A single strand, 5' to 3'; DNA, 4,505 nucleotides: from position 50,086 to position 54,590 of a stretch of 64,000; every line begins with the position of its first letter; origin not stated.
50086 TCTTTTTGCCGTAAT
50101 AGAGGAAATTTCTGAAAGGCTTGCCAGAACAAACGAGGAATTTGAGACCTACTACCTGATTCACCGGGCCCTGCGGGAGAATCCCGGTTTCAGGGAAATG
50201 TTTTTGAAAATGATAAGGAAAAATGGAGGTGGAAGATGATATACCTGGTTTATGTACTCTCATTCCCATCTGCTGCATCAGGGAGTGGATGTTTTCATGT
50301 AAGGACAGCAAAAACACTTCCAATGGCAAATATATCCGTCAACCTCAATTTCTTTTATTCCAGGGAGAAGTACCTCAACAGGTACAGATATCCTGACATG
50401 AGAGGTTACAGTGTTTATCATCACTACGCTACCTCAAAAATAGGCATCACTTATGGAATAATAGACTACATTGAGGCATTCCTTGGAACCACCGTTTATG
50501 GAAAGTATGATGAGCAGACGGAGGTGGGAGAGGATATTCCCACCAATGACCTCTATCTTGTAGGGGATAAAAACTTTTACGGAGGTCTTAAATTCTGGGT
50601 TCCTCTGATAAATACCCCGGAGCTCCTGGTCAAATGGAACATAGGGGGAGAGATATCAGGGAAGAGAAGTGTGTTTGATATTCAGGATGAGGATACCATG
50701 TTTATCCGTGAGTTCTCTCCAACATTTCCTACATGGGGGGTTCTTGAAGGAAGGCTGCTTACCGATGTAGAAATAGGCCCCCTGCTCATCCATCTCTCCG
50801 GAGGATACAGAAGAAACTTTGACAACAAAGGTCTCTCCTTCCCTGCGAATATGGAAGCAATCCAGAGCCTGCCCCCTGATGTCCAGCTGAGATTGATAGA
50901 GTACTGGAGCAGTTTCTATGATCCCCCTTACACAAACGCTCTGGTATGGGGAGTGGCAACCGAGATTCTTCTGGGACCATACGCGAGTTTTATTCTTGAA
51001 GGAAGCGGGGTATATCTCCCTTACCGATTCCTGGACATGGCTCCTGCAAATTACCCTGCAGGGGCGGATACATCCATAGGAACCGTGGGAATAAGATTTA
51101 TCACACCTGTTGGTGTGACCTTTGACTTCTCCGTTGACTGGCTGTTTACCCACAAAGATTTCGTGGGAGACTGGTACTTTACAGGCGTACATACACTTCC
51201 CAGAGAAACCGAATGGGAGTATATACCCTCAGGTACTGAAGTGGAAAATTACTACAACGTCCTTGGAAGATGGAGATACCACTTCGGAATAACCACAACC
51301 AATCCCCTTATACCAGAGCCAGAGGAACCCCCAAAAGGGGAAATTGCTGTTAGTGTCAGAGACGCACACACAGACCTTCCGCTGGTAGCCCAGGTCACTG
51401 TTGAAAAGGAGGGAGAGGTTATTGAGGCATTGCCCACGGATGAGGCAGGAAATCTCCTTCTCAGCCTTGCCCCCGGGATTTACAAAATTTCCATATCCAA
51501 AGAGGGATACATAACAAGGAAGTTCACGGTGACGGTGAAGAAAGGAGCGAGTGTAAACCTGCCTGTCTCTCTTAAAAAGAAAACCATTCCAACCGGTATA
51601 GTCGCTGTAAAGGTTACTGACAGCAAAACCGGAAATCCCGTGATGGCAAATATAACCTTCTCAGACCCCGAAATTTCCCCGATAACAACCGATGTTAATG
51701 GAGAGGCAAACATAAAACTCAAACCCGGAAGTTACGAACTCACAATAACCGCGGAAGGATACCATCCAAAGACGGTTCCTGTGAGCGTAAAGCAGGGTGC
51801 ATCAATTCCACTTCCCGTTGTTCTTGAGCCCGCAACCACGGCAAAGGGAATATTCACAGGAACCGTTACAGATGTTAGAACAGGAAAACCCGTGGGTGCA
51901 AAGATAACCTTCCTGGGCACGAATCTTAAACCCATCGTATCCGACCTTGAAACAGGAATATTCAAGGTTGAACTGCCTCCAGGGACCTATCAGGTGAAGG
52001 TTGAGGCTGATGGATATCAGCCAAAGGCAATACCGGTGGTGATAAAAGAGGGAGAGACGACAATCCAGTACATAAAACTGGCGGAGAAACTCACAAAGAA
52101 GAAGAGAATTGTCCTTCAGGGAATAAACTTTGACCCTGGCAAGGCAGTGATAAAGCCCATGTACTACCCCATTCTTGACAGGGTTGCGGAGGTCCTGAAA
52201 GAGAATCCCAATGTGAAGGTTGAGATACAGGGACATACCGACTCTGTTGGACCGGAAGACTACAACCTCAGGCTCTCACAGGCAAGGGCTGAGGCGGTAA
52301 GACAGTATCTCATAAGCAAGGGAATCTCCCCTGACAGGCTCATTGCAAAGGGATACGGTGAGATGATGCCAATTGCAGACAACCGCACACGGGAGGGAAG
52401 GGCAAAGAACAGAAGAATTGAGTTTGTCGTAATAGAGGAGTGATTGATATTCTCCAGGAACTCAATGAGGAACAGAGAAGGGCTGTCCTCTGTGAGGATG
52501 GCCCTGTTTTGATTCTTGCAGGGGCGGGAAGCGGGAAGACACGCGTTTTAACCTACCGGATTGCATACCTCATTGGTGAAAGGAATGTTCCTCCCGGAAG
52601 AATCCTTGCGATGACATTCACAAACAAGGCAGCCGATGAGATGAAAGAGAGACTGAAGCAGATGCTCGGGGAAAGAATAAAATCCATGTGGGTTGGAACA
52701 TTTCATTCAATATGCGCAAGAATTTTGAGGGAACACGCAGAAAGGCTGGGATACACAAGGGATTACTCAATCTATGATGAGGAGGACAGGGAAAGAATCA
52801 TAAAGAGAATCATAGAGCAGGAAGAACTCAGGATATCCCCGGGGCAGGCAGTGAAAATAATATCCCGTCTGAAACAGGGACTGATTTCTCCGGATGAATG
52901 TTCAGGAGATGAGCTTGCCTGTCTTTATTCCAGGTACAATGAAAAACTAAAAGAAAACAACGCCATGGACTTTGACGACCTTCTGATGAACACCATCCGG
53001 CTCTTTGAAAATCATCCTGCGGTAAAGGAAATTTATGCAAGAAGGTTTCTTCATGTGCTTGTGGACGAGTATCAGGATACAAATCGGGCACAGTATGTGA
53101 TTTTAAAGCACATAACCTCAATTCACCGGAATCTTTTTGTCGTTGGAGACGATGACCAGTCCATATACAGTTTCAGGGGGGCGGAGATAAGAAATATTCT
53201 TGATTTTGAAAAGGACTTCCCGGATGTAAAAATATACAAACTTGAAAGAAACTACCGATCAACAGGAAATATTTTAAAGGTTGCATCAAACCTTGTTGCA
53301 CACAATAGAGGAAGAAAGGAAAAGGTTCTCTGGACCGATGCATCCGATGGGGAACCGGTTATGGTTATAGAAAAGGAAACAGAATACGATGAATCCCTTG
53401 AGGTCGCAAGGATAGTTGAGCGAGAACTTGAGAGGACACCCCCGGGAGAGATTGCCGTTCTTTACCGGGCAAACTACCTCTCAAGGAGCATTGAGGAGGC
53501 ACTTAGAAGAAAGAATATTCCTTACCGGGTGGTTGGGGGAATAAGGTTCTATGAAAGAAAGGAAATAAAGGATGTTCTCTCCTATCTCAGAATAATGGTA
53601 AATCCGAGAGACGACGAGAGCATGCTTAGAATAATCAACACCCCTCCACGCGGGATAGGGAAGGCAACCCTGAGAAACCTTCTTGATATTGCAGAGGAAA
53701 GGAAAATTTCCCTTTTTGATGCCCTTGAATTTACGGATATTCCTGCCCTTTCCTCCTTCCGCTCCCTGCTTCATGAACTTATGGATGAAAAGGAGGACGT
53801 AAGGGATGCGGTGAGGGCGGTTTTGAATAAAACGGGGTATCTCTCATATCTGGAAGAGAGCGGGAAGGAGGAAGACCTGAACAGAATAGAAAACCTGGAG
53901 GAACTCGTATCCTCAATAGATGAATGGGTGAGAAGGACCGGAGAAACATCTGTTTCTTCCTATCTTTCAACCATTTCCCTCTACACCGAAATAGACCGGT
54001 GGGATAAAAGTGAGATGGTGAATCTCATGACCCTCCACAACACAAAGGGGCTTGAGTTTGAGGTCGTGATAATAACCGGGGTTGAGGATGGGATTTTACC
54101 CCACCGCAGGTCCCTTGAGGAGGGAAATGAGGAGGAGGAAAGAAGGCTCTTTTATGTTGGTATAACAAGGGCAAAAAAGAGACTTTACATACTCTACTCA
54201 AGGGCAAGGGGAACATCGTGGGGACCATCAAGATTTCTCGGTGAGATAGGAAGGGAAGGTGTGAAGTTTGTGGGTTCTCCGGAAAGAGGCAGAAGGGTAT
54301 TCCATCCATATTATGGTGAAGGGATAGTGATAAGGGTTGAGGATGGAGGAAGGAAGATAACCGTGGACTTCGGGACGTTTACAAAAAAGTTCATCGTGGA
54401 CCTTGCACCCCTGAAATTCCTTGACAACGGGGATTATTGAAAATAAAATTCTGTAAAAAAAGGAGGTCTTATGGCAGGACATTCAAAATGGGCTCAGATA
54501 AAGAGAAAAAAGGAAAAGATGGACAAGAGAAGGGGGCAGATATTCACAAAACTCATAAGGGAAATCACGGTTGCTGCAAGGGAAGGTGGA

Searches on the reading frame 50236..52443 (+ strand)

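Call 23: search_protein_families(library=ncbifam, proteins=[window:50236-52443:+], max_evalue=0.001)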
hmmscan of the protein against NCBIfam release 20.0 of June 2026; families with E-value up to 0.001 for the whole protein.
window:50236-52443:+ (735 aa): 42 families (the best 25 are shown)
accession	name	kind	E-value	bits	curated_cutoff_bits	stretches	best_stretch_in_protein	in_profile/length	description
NF053611.1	YiaD_Gzip_OmpA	equivalog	1.2e-37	129.6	175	1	628-732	102-206/206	YiaD family glycine zipper/OmpA-like lipoprotein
NF053607.1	CHU_0125_OmpA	equivalog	2.8e-35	121.9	620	1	604-734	507-638/639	CHU_0125 family OmpA-like outer membrane integrity protein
NF045787.1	OmpABordt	equivalog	3.4e-31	108.5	200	1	618-733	75-190/194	outer membrane protein OmpA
NF053612.1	anchor_PA1041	equivalog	4e-31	108.8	250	1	617-732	117-235/236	PA1041 family peptidoglycan-binding anchor lipoprotein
NF053613.1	OMP_toxin_LptF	equivalog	2.4e-28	99.5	400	1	618-732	130-245/256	lipotoxin F family OmpA-related lipoprotein LptF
NF033763.1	exchanger_TraB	exception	9.5e-28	96.4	700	1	619-733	383-498/522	outer membrane exchange protein TraB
NF052230.1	T9SS_PorE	exception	8e-27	93.8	600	1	558-712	443-599/648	PorE family type IX secretion system protein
NF045788.1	Omp38Acinit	equivalog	6e-25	88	500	1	616-732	230-345/354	outer membrane protein Omp38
TIGR03789.1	pdsO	hypoth_equivalog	6.4e-25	88.2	152.2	1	620-728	131-239/243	sortase-associated OmpA-like protein PdsO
TIGR03350.1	type_VI_ompA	equivalog_domain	1.7e-24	86.3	139.8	1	620-732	21-137/137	type VI secretion system protein TssL, long form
NF053585.1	OMP_LP_YfiB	equivalog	1.1e-23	83.9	128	1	631-734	59-162/163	outer membrane lipoprotein YfiB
NF006541.1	PRK09038.1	equivalog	3.4e-23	82.6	283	1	629-733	142-249/253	flagellar motor protein MotD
TIGR02802.1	Pal_lipo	equivalog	4.8e-23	81.2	125.35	1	630-731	2-103/104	peptidoglycan-associated lipoprotein Pal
NF007804.1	PRK10510.1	equivalog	1.1e-22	80.4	307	1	629-731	113-215/219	OmpA family lipoprotein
NF005999.0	PRK08126.1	subfamily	2.9e-20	72.5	571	1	621-733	315-431/432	hypothetical protein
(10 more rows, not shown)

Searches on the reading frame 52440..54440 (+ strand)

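Call 23: search_protein_families(library=ncbifam, proteins=[window:52440-54440:+], max_evalue=0.001)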
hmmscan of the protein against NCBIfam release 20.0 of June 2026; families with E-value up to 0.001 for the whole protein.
window:52440-54440:+ (666 aa): 20 families
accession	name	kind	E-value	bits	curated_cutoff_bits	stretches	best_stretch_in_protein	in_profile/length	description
TIGR01073.1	pcrA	equivalog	3e-218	726.7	911.2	1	5-606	2-634/725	DNA helicase PcrA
NF008743.0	PRK11773.1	equivalog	1.7e-179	598.6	965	1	3-610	5-643/720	DNA helicase II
TIGR01074.1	rep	equivalog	6.4e-175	583.2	951.45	1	8-610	2-640/668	DNA helicase Rep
TIGR01075.1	uvrD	equivalog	1.9e-173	578.5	1144.45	1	4-611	1-639/715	DNA helicase II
NF008172.0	PRK10919.1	equivalog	5.7e-130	434.6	1168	1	8-608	3-638/673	DNA helicase Rep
NF008276.0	PRK11054.1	equivalog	1e-58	199.4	543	3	7-106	196-293/684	DNA helicase IV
TIGR02785.1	addA_Gpos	equivalog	1.2e-49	169.1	707.65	3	163-283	345-477/1234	helicase-exonuclease AddAB subunit AddA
TIGR00609.1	recB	equivalog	1.7e-45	155.6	696.05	3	168-287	335-456/1175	exodeoxyribonuclease V subunit beta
TIGR02784.1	addA_alphas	equivalog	1.9e-42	145.8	860.75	3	162-287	347-494/1138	double-strand break repair helicase AddA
NF010487.0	PRK13909.1-4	equivalog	2.4e-39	135.3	759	2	167-386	289-526/924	RecB-like helicase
NF010485.0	PRK13909.1-2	equivalog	5e-38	130.9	650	2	158-545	280-629/909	RecB-like helicase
NF041464.1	HelD_BACSU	equivalog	3.4e-17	61.6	419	1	204-365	548-702/779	RNA polymerase recycling motor HelD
NF010484.0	PRK13909.1-1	equivalog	6.6e-16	57.2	1074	2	174-281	311-430/945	RecB-like helicase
NF010486.0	PRK13909.1-3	equivalog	9.7e-16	57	1109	2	171-284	297-421/921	RecB-like helicase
NF008128.0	PRK10876.1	equivalog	1.4e-15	56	1697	1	171-286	344-461/1181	exodeoxyribonuclease V subunit beta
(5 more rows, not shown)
